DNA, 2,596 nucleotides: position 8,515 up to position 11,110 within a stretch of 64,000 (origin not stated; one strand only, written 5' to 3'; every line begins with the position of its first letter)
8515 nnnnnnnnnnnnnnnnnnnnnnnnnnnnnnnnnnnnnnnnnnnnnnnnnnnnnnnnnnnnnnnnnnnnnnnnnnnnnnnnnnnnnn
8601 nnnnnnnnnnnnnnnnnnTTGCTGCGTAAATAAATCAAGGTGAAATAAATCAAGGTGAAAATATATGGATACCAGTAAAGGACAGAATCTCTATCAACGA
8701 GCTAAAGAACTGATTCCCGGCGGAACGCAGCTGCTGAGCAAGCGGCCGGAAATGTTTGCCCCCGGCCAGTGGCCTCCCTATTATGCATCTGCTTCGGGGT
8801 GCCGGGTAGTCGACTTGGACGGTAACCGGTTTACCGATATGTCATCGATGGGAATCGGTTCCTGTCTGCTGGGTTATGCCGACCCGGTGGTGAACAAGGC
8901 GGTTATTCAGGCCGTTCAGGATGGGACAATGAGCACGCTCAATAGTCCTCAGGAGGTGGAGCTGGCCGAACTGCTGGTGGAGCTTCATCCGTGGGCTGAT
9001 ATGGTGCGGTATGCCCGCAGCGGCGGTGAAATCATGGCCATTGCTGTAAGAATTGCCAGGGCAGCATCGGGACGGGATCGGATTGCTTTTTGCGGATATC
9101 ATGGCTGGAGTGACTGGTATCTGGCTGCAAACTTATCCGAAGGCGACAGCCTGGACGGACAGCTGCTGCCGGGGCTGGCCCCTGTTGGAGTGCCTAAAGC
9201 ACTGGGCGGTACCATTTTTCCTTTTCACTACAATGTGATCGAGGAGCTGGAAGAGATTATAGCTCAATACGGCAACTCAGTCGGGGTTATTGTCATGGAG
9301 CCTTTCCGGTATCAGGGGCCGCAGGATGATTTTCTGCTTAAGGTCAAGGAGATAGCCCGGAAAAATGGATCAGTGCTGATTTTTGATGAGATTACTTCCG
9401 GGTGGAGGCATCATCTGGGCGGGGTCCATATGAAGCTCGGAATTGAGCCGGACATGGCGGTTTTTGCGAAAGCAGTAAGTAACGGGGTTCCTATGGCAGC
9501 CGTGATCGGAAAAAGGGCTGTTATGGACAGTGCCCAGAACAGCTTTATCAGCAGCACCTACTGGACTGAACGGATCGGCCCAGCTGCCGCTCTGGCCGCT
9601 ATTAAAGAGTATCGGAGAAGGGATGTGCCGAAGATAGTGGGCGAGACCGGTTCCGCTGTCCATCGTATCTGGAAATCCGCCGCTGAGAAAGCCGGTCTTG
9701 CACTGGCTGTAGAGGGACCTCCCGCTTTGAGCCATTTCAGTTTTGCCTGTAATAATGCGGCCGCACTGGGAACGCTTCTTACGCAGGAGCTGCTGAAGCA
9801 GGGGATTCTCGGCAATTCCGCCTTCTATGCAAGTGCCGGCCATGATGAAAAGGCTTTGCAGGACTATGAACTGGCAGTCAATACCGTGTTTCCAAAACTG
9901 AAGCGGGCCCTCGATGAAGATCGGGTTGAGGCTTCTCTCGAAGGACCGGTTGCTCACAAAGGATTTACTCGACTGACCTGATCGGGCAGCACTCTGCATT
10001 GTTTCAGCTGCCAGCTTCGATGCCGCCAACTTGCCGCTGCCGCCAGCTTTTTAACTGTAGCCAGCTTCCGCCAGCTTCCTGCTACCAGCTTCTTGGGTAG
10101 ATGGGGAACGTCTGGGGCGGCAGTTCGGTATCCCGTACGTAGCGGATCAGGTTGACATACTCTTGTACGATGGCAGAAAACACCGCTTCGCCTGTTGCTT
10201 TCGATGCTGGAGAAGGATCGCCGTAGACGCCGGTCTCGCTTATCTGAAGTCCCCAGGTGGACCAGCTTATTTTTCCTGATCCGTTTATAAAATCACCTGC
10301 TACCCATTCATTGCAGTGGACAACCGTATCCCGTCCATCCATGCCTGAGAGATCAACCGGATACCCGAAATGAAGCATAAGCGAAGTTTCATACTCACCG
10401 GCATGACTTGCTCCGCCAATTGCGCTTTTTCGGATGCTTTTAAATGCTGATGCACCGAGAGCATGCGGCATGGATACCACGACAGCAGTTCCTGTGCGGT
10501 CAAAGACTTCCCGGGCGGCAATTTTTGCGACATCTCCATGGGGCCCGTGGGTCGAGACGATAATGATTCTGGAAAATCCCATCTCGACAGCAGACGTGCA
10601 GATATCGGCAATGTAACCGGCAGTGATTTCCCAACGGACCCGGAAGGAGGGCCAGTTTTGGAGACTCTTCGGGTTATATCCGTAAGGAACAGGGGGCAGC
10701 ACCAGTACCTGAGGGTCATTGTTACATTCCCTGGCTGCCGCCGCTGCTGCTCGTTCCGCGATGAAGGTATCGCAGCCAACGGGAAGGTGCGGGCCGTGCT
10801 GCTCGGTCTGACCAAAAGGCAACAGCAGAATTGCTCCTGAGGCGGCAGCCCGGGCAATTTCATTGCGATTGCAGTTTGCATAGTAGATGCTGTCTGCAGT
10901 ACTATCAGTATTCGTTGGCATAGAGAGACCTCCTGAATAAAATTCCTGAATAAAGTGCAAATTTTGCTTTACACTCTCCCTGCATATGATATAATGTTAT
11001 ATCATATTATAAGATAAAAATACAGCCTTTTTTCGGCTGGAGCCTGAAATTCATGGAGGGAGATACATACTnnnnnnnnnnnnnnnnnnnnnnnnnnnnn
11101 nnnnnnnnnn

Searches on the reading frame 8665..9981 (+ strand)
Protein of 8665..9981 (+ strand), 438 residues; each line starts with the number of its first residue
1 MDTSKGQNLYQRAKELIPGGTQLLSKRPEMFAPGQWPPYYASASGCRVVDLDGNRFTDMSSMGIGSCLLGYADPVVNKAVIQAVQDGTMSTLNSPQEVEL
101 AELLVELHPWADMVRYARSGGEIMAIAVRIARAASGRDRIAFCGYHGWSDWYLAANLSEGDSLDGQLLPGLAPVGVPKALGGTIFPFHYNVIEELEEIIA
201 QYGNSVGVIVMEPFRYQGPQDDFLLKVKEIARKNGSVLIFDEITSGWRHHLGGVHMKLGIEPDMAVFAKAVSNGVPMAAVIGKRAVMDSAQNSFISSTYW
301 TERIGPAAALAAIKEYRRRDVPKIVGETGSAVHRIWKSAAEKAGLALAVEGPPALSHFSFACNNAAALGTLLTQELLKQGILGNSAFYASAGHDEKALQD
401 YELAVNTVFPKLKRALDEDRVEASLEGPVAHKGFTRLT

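Call 3: search_protein_families(library=pfam, proteins=[window:8665-9981:+], max_evalue=0.01)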
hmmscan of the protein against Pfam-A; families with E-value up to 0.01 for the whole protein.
window:8665-9981:+ (438 aa): 1 family
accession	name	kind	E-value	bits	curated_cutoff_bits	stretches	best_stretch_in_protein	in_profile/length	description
PF00202.27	Aminotran_3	-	7.5e-36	124.1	30.5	1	40-335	13-325/403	Aminotransferase class-III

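Call 5: search_protein_families(library=ncbifam, proteins=[window:8665-9981:+], max_evalue=0.1)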
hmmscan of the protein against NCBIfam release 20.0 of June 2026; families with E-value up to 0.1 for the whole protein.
window:8665-9981:+ (438 aa): 66 families (the best 25 are shown)
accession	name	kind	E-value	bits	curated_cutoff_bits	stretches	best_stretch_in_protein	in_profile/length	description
NF004856.0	PRK06209.1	equivalog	2.8e-72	243.7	486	1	5-436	10-439/450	glutamate-1-semialdehyde 2,1-aminomutase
NF000818.0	PRK00062.1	subfamily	1.4e-57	195.4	398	1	3-364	3-365/429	glutamate-1-semialdehyde 2,1-aminomutase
NF041362.1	GntE_guanitoxin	equivalog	1.4e-57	195.2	525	1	2-363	4-372/426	guanitoxin biosynthesis PLP-dependent transaminase GntE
TIGR00713.1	hemL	equivalog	2e-54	184.9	527.3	1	6-362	2-359/423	glutamate-1-semialdehyde 2,1-aminomutase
NF009055.0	PRK12389.1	equivalog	1.5e-46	158.9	637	1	1-291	1-290/431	glutamate-1-semialdehyde 2,1-aminomutase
NF001864.0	PRK00615.1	equivalog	9.6e-32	110.1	706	1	7-289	8-289/433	glutamate-1-semialdehyde aminotransferase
NF004714.0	PRK06058.1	subfamily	5.5e-31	107.7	639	2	203-331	221-354/447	4-aminobutyrate--2-oxoglutarate transaminase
NF004426.0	PRK05769.1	equivalog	5.3e-30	104.6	552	1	39-342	39-361/441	acetyl ornithine aminotransferase family protein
NF005993.0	PRK08117.1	subfamily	4.6e-29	101.3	574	1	41-331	30-338/433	aspartate aminotransferase family protein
NF002874.0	PRK03244.1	equivalog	2.4e-26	92.4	457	1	41-337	30-320/399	acetylornithine transaminase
NF049976.1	AmadipTransam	equivalog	6.4e-26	91.2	650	1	45-338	23-328/416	2-aminoadipate transaminase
TIGR00700.1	GABAtrnsam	equivalog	1.4e-25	89.7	506.65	1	40-314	19-311/420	4-aminobutyrate--2-oxoglutarate transaminase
TIGR00707.1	argD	subfamily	2.7e-25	89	410.05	1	40-352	13-321/381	acetylornithine/succinylornithine family transaminase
NF005376.0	PRK06918.1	equivalog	8.9e-25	87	676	2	190-340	202-359/451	4-aminobutyrate--2-oxoglutarate transaminase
NF049939.1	HyAminethphonNHLyPbfA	equivalog_domain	7.1e-24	84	525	1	41-343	48-362/442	(R)-1-hydroxy-2-aminoethylphosphonate ammonia-lyase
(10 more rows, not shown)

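Call 46: search_protein_families(library=pfam, proteins=[L088:2947-4329:+, L088:4480-4926:+, L088:4913-5398:+, L088:1850-2950:+, L088:1-873:-], max_evalue=1)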
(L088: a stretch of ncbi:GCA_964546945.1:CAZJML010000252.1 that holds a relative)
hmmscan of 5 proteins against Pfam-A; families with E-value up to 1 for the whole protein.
L088:2947-4329:+ (460 aa): 2 families
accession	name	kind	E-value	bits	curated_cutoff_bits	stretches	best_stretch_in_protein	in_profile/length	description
PF02952.23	Fucose_iso_C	-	3.7e-06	27.1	29.3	1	359-456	41-138/143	L-fucose isomerase, C-terminal domain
PF24856.1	AraA_central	-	2e-05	25.5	24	1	189-305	25-146/148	L-arabinose isomerase central domain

L088:4480-4926:+ (148 aa): 0 families

L088:4913-5398:+ (161 aa): 1 family
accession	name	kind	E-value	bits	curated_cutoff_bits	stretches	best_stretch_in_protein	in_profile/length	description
PF09995.15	MPAB_Lcp_cat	-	0.034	14.6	23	1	5-71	103-168/231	ER-bound oxygenase mpaB/B'/Rubber oxygenase, catalytic domain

L088:1850-2950:+ (366 aa): 1 family
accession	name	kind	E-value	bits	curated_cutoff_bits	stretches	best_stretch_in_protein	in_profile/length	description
PF04909.20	Amidohydro_2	-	1.7e-20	74.4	26.4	1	23-343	1-285/289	Amidohydrolase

L088:1-873:- (291 aa): 2 families
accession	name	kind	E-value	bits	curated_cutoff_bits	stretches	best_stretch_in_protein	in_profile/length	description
PF13378.12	MR_MLE_C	-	9.4e-20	71.7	29.4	1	158-286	3-114/219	Enolase C-terminal domain-like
PF02746.21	MR_MLE_N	-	7.8e-13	49.1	22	1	25-124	23-117/117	Mandelate racemase / muconate lactonizing enzyme, N-terminal domain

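Call 77: search_solved_structures(query=window:8665-9981:+, max_evalue=1e-20)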
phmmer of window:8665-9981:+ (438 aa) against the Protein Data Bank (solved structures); distinct sequences matched with E-value up to 1e-20: 36.
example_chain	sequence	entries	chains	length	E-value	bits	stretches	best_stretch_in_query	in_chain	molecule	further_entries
6w80_A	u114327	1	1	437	5.8e-39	137.4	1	5-349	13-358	Glutamate-1-semialdehyde 2,1-aminomutase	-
6k8h_A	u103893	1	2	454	1.7e-38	135.9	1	6-288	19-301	Aminotransferase class-III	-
3l44_A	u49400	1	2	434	3.1e-38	135.1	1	4-291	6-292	Glutamate-1-semialdehyde 2,1-aminomutase 1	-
2epj_A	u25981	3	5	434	4.7e-38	134.4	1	5-351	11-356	Glutamate-1-semialdehyde 2,1-aminomutase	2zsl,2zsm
4zm3_A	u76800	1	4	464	2.1e-36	129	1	35-292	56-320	Aminotransferase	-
2e7u_A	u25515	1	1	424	2.4e-36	128.8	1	7-290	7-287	Glutamate-1-semialdehyde 2,1-aminomutase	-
4zm4_A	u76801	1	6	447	5e-36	127.8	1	35-292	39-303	Aminotransferase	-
4e77_A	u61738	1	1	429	1.1e-35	126.6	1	4-349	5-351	Glutamate-1-semialdehyde 2,1-aminomutase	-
7lld_A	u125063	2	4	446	2.4e-35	125.5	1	28-322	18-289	C-6' aminotransferase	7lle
5i92_A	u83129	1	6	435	2.6e-35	125.4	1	4-295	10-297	Glutamate-1-semialdehyde 2,1-aminomutase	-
6dvs_A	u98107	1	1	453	7.3e-35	123.9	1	11-334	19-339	D-phenylglycine aminotransferase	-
6g1f_A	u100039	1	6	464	7.9e-35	123.8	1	11-334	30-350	D-phenylglycine aminotransferase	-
2cy8_A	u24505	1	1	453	1.8e-34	122.6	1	11-334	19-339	D-phenylglycine aminotransferase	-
3fq8_A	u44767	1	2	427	2.3e-33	119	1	3-291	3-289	Glutamate-1-semialdehyde 2,1-aminomutase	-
3fq7_A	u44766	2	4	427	2.3e-33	119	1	3-291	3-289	Glutamate-1-semialdehyde 2,1-aminomutase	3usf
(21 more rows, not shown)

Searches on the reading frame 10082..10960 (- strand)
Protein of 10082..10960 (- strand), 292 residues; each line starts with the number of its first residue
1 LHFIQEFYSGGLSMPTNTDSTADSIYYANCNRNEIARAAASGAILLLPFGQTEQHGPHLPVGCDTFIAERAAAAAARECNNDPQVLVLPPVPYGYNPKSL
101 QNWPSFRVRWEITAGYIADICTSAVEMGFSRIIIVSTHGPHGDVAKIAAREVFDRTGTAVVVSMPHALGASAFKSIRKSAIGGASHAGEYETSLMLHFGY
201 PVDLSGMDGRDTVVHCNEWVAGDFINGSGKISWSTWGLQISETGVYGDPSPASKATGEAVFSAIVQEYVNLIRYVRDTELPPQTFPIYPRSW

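Call 39: search_protein_families(library=pfam, proteins=[window:10082-10960:-], max_evalue=0.001)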
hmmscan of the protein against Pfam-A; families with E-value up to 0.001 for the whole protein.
window:10082-10960:- (292 aa): 1 family
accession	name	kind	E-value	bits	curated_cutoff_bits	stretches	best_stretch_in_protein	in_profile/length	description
PF02633.19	Creatininase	-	8.1e-48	163.4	31.3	1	29-272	2-238/238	Creatinine amidohydrolase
